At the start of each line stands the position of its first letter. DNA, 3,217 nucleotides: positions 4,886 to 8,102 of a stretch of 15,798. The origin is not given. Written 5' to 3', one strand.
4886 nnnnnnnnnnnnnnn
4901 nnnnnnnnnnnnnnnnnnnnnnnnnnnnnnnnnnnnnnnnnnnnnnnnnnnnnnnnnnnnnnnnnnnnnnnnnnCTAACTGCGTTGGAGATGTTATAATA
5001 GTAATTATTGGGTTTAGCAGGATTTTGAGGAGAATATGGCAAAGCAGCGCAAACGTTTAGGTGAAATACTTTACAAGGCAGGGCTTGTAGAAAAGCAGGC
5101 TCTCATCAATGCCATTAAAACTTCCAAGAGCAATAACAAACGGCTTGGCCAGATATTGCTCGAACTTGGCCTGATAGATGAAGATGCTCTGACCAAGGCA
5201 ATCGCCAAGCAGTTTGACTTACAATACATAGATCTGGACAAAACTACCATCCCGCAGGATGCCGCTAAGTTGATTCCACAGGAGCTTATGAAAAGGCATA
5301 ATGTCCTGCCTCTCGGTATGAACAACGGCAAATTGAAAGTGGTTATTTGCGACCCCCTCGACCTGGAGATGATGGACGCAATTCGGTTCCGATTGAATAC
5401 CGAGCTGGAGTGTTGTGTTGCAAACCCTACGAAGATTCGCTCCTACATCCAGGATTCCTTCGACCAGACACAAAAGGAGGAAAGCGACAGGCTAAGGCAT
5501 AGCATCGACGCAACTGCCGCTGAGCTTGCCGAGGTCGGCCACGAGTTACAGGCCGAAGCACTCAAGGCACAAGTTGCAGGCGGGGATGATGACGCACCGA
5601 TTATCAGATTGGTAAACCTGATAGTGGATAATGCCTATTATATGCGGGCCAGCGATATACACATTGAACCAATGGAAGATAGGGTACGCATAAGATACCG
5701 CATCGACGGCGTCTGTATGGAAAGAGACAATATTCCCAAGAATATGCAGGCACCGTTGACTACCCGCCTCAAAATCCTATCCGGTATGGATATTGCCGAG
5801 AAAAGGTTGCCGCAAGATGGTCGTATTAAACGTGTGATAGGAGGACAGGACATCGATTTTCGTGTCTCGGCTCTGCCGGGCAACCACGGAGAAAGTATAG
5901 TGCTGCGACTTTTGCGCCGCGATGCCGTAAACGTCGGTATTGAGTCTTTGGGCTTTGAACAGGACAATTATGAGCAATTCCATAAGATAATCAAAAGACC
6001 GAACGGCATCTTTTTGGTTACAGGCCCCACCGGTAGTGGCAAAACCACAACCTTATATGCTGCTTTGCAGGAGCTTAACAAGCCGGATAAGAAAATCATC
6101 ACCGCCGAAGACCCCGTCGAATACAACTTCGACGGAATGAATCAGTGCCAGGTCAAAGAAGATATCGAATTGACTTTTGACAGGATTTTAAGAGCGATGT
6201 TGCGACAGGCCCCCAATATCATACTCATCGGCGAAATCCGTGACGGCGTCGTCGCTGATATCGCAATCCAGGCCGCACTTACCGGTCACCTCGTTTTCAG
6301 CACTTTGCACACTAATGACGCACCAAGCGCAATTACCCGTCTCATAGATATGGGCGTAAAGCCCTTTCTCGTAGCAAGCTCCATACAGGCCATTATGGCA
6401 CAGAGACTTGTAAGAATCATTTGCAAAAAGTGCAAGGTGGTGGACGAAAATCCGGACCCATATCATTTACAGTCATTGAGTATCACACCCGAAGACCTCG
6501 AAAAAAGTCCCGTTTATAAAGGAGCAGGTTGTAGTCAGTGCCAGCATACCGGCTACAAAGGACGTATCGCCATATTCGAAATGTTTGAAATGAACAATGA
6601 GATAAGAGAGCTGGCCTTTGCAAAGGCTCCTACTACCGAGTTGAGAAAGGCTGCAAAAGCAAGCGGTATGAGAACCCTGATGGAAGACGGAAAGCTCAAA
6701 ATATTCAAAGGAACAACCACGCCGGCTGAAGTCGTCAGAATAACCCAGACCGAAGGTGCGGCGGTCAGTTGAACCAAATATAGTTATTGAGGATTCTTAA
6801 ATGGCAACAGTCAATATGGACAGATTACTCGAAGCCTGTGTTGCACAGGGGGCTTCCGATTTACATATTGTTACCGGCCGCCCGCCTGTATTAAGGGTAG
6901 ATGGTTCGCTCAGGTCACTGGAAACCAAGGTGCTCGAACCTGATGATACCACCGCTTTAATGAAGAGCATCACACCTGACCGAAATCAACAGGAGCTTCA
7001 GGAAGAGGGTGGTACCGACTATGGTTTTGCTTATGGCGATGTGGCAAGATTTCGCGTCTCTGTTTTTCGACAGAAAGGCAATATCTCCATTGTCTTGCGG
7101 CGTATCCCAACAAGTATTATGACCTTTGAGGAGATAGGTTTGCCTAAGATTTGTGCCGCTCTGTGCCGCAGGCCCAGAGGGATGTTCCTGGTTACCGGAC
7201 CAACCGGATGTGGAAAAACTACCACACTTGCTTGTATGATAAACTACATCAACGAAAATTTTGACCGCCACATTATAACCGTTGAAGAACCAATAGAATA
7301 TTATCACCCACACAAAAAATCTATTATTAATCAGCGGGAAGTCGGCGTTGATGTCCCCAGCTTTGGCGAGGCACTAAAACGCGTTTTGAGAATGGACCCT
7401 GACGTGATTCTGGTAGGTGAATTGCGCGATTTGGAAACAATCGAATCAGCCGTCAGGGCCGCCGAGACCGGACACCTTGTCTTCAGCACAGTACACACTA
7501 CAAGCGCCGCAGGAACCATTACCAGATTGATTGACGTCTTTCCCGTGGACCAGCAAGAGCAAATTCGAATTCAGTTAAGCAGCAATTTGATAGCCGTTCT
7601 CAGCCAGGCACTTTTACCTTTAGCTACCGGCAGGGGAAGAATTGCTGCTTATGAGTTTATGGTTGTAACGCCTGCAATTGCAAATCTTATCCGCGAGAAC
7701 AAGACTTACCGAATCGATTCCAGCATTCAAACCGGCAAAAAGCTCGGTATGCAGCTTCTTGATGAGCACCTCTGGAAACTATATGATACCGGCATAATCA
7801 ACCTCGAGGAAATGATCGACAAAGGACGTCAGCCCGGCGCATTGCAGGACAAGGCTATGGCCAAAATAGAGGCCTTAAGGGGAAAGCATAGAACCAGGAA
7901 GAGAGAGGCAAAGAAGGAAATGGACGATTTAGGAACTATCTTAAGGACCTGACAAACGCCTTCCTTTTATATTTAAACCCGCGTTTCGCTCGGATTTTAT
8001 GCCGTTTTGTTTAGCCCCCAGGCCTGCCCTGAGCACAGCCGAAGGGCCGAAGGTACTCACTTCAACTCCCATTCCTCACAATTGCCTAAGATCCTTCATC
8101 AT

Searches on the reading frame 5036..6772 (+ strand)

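Call 29: search_protein_families(library=pfam, proteins=[window:5036-6772:+], max_evalue=0.001)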
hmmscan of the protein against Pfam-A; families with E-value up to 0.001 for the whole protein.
window:5036-6772:+ (578 aa): 6 families
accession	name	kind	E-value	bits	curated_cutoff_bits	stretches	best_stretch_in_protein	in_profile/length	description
PF00437.27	T2SSE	-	3.4e-131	437.7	24.9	1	184-568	3-370/370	Type II/IV secretion system protein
PF05157.20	MshEN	-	9.7e-21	74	23.1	1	60-145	1-87/90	MshEN domain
PF25199.1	nSTAND_NTPase5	-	1.1e-05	25.7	34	1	313-369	30-88/145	Novel STAND NTPase 5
PF13401.12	AAA_22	-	0.00031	21.5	27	0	322-360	4-42/130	AAA domain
PF13555.12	AAA_29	-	0.00037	20.6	27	1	312-342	12-41/61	P-loop containing region of AAA domain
PF13191.12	AAA_16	-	0.00068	20.6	32.6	0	321-357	23-56/167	AAA ATPase domain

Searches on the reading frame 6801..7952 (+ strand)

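Call 29: search_protein_families(library=pfam, proteins=[window:6801-7952:+], max_evalue=0.001)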
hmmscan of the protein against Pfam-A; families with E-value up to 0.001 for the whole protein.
window:6801-7952:+ (383 aa): 5 families
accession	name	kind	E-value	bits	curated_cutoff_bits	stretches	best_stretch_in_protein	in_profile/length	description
PF00437.27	T2SSE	-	1.2e-52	179.2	24.9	1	7-276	13-282/370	Type II/IV secretion system protein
PF13191.12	AAA_16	-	0.00016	22.7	32.6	1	117-168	12-63/167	AAA ATPase domain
PF13086.12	AAA_11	-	0.00022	21.5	27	1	125-235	16-118/257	AAA domain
PF13401.12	AAA_22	-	0.00032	21.4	27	1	125-164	4-42/130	AAA domain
PF13476.12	AAA_23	-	0.00098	20.2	27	0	126-146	19-39/201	AAA domain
